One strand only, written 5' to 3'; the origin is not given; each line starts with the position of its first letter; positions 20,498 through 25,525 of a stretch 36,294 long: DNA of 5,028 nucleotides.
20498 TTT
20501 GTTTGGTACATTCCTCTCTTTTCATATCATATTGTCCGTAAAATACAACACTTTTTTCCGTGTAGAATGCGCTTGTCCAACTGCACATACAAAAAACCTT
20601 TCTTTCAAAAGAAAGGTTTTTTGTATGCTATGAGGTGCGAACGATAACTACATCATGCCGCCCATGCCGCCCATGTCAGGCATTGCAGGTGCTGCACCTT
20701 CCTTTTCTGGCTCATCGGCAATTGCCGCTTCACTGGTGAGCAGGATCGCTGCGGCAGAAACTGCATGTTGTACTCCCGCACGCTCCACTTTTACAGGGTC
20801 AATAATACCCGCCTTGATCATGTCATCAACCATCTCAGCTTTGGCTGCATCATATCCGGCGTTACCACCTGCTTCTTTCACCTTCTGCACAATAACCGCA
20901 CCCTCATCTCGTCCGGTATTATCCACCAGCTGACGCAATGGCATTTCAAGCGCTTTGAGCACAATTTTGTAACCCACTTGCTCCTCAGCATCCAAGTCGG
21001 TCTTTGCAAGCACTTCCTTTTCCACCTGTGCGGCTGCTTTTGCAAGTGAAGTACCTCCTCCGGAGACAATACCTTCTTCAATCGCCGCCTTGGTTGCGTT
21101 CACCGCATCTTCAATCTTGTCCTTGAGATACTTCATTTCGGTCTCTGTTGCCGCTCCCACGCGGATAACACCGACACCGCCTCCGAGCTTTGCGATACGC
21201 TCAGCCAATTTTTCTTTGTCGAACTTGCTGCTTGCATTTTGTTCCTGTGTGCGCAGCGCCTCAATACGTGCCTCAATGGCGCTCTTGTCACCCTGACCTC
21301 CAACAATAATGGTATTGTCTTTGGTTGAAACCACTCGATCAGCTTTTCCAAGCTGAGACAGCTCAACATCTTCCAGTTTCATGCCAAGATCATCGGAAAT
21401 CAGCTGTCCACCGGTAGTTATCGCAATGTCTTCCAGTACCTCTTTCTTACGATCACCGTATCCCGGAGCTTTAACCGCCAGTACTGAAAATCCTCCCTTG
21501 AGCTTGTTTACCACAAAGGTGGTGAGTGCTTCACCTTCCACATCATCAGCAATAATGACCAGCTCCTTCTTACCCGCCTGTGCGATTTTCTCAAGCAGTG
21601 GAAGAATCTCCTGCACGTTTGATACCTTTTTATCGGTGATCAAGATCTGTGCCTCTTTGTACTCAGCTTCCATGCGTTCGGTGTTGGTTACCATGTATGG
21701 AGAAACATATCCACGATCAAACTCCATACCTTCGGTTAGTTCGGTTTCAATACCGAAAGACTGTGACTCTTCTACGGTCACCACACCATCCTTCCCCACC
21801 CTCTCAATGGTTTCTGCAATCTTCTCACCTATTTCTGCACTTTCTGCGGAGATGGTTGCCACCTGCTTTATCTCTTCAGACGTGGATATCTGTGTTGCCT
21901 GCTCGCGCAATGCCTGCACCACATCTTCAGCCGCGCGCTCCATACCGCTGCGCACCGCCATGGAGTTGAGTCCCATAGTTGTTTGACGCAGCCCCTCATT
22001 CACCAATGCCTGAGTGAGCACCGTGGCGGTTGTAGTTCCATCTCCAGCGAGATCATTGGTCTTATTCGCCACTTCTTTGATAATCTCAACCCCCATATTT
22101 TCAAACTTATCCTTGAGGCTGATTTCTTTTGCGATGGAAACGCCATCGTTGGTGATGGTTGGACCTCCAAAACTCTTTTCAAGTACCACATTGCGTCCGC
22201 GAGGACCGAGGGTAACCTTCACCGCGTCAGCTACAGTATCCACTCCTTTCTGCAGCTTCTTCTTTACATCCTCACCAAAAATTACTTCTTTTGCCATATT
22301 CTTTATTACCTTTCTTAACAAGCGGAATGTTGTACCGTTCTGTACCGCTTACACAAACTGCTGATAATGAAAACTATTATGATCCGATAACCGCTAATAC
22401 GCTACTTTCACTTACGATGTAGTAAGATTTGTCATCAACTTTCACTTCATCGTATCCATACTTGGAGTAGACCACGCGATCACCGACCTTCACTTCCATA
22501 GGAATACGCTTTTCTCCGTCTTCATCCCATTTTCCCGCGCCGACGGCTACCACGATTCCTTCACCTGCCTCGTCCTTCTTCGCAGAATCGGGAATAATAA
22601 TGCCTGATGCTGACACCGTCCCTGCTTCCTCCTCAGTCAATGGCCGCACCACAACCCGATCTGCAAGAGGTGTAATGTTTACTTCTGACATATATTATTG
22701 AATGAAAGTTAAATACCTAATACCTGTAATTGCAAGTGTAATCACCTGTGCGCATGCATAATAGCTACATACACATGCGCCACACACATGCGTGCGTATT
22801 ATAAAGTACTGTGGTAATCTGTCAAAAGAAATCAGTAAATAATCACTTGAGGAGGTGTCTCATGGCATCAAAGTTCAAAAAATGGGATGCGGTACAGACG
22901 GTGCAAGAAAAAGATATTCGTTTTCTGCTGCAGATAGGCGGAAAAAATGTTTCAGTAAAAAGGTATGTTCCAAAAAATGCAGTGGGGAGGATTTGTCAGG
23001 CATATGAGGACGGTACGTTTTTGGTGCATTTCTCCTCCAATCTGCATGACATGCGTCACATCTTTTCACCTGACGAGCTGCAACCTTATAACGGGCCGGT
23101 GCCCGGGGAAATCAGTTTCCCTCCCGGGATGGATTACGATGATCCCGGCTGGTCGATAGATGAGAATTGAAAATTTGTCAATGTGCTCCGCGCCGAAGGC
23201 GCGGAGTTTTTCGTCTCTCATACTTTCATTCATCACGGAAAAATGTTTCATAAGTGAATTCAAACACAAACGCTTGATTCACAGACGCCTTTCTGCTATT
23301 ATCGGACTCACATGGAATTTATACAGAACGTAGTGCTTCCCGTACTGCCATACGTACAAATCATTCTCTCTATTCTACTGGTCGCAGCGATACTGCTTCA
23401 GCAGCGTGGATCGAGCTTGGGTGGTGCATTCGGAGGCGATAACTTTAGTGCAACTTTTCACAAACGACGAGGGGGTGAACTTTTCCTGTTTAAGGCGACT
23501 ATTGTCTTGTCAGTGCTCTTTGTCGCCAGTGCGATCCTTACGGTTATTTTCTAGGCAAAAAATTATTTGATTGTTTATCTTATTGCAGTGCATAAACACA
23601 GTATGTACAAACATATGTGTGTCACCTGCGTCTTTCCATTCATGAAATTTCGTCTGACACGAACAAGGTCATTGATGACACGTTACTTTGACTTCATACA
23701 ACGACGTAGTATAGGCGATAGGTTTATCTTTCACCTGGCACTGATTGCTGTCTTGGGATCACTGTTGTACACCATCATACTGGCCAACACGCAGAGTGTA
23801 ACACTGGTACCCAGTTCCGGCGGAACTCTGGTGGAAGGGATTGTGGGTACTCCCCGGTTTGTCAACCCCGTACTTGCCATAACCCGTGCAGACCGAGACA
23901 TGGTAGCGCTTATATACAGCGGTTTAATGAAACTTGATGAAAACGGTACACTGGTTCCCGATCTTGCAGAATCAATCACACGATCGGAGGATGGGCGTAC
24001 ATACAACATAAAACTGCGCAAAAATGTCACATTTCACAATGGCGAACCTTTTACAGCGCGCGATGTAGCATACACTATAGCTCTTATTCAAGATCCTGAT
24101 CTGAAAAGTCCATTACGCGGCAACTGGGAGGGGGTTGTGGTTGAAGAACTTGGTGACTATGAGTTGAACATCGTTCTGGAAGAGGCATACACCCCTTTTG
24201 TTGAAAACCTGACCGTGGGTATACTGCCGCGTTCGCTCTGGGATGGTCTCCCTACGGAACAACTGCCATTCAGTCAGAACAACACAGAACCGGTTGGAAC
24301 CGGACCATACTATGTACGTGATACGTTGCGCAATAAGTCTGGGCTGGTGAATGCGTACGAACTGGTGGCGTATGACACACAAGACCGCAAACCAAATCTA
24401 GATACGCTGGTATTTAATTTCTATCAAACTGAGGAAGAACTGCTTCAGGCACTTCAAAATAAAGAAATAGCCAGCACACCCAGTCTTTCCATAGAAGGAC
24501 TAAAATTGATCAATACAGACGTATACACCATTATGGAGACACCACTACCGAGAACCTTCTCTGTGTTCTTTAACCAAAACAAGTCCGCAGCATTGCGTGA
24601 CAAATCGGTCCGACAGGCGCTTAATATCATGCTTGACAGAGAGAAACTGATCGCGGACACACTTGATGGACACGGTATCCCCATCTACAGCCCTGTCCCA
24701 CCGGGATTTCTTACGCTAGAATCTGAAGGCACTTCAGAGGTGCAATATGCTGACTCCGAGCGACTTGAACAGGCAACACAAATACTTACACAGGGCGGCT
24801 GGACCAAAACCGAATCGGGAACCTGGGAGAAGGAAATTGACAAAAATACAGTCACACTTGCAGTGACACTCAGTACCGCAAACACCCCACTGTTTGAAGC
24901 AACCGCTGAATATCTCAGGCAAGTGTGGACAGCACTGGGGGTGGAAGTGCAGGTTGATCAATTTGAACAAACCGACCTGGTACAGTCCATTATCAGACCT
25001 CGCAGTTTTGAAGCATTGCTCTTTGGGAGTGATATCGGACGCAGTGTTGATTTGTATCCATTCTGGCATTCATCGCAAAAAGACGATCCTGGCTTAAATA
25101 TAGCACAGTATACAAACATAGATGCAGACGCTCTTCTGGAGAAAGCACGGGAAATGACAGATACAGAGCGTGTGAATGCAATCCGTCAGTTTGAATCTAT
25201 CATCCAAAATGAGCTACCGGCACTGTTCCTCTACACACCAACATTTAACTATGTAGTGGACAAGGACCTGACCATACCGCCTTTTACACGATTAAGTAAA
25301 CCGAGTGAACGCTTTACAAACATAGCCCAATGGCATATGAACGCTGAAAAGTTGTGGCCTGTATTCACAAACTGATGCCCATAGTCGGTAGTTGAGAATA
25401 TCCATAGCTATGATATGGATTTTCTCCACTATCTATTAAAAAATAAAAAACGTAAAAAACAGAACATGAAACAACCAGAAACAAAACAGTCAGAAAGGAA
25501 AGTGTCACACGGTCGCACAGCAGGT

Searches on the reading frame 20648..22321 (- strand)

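Call 60: search_protein_families(library=pfam, proteins=[window:20648-22321:-], max_evalue=0.001)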
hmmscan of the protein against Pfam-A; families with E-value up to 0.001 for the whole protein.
window:20648-22321:- (557 aa): 1 family
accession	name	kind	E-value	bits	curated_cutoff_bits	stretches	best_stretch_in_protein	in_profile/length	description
PF00118.29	Cpn60_TCP1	-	1.4e-66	225.6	34.3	1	30-536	1-488/490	TCP-1/cpn60 chaperonin family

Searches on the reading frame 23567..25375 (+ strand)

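Call 60: search_protein_families(library=pfam, proteins=[window:23567-25375:+], max_evalue=0.001)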
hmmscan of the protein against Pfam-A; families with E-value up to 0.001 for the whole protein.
window:23567-25375:+ (602 aa): 1 family
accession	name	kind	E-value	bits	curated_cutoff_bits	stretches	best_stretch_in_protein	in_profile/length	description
PF00496.27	SBP_bac_5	-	1.9e-61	208.6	32.4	1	128-490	1-348/368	Bacterial extracellular solute-binding proteins, family 5 Middle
